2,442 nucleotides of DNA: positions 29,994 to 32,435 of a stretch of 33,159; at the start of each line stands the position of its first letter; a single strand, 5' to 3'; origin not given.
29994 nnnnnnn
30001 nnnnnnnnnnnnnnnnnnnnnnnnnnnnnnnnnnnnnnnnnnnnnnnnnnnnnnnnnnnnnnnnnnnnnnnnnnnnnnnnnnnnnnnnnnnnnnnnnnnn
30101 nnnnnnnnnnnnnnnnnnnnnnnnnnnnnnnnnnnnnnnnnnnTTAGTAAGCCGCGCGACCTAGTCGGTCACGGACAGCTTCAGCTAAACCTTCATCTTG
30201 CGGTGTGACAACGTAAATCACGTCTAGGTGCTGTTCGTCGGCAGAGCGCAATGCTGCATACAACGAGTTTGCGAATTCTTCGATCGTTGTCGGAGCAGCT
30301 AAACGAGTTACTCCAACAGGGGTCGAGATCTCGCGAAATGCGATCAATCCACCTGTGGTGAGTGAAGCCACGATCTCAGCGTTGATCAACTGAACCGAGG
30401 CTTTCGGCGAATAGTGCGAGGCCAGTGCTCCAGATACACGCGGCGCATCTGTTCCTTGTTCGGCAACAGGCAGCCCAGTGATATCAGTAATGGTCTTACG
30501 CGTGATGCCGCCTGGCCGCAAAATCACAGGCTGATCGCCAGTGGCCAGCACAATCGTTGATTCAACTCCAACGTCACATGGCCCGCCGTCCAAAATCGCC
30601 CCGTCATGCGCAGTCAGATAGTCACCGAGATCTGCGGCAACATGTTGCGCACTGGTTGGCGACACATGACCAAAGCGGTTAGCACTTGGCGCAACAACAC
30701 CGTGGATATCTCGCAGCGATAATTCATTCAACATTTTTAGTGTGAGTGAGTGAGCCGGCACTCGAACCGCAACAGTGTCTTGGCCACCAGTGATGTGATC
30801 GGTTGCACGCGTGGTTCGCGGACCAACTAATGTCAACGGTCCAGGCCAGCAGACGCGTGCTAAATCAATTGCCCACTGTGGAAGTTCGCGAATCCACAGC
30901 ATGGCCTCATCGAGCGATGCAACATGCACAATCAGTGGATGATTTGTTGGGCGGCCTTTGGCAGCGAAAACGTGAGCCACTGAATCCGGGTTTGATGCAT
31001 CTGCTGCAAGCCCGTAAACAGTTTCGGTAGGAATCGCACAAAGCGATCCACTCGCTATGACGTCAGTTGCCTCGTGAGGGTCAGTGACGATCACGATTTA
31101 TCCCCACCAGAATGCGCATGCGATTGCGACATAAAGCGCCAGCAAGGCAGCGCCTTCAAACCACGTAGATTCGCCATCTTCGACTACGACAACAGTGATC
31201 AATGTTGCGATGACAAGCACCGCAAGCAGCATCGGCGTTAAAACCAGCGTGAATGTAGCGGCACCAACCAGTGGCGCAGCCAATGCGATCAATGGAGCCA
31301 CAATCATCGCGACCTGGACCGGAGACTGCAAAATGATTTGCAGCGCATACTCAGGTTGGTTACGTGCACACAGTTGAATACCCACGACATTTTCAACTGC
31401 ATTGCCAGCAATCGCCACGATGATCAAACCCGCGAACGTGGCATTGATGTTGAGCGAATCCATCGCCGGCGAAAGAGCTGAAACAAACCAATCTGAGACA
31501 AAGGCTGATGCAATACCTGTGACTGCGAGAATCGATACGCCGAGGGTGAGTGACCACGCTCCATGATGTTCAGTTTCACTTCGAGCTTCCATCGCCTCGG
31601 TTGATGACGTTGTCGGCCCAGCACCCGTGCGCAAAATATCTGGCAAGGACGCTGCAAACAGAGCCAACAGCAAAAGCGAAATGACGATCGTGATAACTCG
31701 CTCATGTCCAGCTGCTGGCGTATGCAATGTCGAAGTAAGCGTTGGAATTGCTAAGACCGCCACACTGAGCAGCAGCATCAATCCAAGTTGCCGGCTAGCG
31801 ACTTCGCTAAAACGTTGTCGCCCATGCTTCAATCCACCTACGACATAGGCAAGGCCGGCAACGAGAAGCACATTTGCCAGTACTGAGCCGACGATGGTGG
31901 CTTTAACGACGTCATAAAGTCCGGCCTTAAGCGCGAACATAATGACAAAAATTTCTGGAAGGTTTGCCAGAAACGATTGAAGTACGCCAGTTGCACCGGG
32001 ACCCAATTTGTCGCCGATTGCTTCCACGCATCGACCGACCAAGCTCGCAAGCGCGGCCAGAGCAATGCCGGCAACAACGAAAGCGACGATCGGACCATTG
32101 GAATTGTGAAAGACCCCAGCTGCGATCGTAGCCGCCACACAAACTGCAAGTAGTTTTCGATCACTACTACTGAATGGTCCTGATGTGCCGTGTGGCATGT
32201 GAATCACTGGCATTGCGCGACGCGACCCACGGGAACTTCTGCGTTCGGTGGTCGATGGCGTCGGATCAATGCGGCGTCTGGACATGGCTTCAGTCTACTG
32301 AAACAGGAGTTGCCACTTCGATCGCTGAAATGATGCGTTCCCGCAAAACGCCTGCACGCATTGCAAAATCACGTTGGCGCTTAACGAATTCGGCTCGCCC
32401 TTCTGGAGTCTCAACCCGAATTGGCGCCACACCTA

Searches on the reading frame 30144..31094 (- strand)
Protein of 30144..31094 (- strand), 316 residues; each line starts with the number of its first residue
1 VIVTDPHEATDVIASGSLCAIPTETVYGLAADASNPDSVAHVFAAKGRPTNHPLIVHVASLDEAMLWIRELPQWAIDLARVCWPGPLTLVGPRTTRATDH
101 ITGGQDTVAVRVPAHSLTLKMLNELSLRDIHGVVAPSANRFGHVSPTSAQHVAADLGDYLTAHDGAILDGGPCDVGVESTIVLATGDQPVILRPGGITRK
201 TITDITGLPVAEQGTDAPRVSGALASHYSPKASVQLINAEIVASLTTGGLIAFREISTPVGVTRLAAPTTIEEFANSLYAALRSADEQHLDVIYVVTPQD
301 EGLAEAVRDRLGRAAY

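Call 64: search_protein_families(library=pfam, proteins=[window:30144-31094:-])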
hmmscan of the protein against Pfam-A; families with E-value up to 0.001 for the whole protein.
window:30144-31094:- (316 aa): 2 families
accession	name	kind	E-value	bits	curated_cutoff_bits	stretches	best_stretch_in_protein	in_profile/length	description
PF01300.24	Sua5_yciO_yrdC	-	4.1e-49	166.9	25.1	1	12-195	2-178/178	Telomere recombination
PF03481.19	Sua5_C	-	1.8e-18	67.8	22.9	1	197-315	1-135/136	Threonylcarbamoyl-AMP synthase, C-terminal domain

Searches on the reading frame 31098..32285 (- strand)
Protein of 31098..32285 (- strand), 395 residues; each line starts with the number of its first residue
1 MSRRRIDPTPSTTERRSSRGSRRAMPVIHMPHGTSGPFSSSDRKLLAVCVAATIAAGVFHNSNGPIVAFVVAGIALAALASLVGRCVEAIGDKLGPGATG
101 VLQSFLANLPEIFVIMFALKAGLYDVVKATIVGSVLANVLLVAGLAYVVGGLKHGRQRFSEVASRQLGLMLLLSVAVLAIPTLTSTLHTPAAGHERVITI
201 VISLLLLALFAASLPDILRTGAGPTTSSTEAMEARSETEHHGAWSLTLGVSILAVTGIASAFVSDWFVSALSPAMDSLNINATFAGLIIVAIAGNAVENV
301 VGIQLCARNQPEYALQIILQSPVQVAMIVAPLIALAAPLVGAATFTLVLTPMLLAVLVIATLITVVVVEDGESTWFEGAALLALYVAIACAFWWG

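Call 64: search_protein_families(library=pfam, proteins=[window:31098-32285:-])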
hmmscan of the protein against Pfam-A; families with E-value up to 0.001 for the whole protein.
window:31098-32285:- (395 aa): 1 family
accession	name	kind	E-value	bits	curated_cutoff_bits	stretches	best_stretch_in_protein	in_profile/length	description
PF01699.29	Na_Ca_ex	-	3.6e-33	115.1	24.9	2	250-394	3-151/151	Sodium/calcium exchanger protein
